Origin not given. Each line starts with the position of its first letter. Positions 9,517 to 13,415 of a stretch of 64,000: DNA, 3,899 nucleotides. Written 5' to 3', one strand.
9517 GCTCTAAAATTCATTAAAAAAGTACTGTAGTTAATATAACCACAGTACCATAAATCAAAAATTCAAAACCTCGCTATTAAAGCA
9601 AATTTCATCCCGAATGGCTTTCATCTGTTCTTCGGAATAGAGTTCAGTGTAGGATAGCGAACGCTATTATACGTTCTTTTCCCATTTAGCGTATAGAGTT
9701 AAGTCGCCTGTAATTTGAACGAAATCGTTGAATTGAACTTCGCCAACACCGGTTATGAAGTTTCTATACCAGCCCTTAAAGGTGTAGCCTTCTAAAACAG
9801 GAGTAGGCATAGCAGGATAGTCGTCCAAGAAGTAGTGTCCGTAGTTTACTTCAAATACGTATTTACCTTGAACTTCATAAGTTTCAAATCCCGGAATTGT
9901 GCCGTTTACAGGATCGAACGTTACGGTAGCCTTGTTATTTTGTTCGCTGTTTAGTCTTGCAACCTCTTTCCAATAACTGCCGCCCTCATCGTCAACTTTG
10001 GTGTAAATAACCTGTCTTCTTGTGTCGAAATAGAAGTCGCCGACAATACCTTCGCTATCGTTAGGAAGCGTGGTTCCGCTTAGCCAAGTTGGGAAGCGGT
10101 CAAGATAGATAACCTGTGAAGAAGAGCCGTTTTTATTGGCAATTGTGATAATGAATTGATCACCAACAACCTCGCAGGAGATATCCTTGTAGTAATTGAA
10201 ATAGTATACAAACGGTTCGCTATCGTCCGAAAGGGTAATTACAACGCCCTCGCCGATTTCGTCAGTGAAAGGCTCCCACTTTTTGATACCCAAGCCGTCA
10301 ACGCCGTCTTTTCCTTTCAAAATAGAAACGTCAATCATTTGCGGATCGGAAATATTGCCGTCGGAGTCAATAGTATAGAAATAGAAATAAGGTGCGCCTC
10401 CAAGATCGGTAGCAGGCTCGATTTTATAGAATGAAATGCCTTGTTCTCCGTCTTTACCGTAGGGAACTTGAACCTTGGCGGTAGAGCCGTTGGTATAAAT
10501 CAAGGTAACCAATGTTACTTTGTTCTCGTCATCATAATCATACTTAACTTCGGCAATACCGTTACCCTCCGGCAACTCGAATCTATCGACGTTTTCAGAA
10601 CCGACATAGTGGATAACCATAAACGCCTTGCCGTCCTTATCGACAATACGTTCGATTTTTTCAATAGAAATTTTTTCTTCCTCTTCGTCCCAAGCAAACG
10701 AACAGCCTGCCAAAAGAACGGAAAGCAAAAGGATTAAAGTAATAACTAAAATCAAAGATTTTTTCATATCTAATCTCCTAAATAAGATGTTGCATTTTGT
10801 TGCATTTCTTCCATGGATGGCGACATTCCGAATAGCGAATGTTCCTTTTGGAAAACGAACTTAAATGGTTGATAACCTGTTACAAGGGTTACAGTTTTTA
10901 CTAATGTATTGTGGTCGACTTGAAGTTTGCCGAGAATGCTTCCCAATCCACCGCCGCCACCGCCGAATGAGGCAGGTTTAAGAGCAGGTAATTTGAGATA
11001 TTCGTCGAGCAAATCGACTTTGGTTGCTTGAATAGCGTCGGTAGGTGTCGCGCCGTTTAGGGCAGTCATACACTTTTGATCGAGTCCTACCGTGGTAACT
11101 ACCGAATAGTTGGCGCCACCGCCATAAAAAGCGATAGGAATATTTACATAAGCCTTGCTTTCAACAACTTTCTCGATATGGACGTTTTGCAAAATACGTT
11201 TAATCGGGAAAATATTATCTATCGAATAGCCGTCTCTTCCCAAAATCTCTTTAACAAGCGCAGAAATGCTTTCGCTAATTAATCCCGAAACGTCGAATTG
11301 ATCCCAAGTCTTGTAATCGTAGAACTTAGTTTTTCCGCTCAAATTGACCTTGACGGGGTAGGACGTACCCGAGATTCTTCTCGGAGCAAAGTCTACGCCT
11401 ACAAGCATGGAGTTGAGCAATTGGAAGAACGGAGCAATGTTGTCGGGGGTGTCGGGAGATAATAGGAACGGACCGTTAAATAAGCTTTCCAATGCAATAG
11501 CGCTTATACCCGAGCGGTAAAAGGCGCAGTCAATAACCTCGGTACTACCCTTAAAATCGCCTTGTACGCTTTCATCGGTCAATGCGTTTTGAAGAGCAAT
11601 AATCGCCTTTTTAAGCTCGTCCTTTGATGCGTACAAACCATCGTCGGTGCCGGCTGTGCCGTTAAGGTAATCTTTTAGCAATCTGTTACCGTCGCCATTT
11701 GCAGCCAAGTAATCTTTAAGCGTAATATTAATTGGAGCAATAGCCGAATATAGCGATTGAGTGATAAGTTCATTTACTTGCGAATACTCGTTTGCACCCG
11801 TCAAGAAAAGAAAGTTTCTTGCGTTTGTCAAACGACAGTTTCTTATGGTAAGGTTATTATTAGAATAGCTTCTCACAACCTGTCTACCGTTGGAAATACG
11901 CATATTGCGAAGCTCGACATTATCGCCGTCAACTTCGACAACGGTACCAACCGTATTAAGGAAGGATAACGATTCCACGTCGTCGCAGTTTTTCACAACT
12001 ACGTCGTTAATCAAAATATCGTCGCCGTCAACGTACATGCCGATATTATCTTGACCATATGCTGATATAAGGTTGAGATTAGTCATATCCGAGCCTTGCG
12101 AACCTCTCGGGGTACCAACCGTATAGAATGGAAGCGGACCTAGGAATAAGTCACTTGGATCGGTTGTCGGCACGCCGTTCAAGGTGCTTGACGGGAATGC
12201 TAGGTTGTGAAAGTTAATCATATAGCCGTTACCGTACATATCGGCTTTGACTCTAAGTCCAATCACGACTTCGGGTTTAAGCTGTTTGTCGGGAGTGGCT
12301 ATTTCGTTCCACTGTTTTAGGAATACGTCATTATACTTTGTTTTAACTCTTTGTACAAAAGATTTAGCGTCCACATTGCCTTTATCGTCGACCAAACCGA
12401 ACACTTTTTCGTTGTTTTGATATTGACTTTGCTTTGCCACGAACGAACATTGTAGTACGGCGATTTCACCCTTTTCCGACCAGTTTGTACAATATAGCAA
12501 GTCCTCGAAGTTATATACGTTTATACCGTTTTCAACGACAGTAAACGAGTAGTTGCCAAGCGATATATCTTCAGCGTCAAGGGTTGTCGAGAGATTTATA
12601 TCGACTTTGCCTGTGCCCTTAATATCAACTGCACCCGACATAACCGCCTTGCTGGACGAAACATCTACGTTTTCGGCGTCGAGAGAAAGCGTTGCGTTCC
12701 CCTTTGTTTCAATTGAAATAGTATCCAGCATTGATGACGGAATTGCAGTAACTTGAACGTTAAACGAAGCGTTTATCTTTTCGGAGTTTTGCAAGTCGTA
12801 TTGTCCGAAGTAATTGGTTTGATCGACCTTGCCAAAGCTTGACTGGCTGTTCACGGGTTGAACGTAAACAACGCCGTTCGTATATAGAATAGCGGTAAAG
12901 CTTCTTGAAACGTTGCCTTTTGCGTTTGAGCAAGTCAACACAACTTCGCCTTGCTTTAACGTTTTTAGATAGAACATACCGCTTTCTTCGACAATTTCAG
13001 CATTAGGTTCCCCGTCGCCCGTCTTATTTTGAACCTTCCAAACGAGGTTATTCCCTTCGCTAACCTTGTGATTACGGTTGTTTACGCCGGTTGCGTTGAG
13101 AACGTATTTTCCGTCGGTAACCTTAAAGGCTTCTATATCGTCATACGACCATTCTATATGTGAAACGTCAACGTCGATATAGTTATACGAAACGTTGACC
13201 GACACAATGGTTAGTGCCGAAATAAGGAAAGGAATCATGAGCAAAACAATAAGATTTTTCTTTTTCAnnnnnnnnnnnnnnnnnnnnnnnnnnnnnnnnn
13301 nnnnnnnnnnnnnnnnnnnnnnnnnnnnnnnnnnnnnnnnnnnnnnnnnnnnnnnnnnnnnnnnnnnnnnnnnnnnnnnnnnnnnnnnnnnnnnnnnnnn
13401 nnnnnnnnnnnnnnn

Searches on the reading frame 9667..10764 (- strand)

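Call 68: search_protein_families(library=pfam, proteins=[window:9667-10764:-], max_evalue=0.0001)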
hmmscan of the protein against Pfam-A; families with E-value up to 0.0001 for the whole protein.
window:9667-10764:- (365 aa): 1 family
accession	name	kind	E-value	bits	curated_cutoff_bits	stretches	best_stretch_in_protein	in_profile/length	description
PF09479.16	Flg_new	-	7.7e-10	39.2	27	1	280-360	2-65/65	Listeria-Bacteroides repeat domain (List_Bact_rpt)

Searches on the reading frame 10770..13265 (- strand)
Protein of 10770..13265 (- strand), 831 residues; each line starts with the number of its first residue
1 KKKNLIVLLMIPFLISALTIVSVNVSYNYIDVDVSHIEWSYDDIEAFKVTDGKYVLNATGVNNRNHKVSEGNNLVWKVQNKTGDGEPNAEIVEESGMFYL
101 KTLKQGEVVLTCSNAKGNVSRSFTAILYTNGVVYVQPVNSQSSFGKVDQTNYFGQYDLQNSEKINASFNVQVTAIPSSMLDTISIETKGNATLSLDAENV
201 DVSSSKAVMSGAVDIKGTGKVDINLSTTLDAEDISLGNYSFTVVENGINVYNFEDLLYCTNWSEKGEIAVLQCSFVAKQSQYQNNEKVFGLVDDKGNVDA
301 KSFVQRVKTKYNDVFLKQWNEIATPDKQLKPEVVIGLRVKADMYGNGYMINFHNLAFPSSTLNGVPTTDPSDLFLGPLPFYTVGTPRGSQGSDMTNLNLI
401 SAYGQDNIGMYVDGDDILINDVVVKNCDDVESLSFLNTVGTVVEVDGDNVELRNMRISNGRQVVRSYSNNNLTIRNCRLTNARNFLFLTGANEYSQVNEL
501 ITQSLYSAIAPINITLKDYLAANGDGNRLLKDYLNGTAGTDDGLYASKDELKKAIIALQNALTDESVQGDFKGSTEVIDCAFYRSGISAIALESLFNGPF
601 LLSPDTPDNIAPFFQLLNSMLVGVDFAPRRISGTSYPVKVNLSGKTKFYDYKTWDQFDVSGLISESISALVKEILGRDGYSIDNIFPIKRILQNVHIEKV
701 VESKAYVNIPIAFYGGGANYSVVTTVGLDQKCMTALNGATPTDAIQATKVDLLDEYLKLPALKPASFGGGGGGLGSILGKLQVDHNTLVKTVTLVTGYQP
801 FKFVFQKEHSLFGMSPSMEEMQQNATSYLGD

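Call 68: search_protein_families(library=pfam, proteins=[window:10770-13265:-], max_evalue=0.0001)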
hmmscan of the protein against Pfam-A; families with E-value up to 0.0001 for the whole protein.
window:10770-13265:- (831 aa): 0 families

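Call 71: search_protein_families(library=ncbifam, proteins=[window:10770-13265:-], max_evalue=0.1)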
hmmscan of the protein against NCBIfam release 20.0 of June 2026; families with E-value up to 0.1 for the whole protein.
window:10770-13265:- (831 aa): 1 family
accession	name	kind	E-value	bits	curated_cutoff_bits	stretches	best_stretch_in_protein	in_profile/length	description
NF052471.1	EspB_fam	equivalog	0.043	13.4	450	1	731-777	328-376/459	EspB family ESX-1 secretion system-associated protein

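Call 72: search_protein_families(library=pfam, proteins=[window:10770-13265:-], max_evalue=0.5)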
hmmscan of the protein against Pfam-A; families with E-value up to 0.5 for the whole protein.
window:10770-13265:- (831 aa): 3 families
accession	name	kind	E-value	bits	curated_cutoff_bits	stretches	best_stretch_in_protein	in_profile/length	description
PF06328.17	Lep_receptor_Ig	-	0.011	16.1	28.8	1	64-122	30-88/94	Ig-like C2-type domain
PF07389.17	Pox_B6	-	0.023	14.9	25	1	410-512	25-127/183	Vaccinia B6 protein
PF01447.24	Peptidase_M4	-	0.23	12.4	22.4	1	217-316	2-84/145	Thermolysin metallopeptidase, catalytic domain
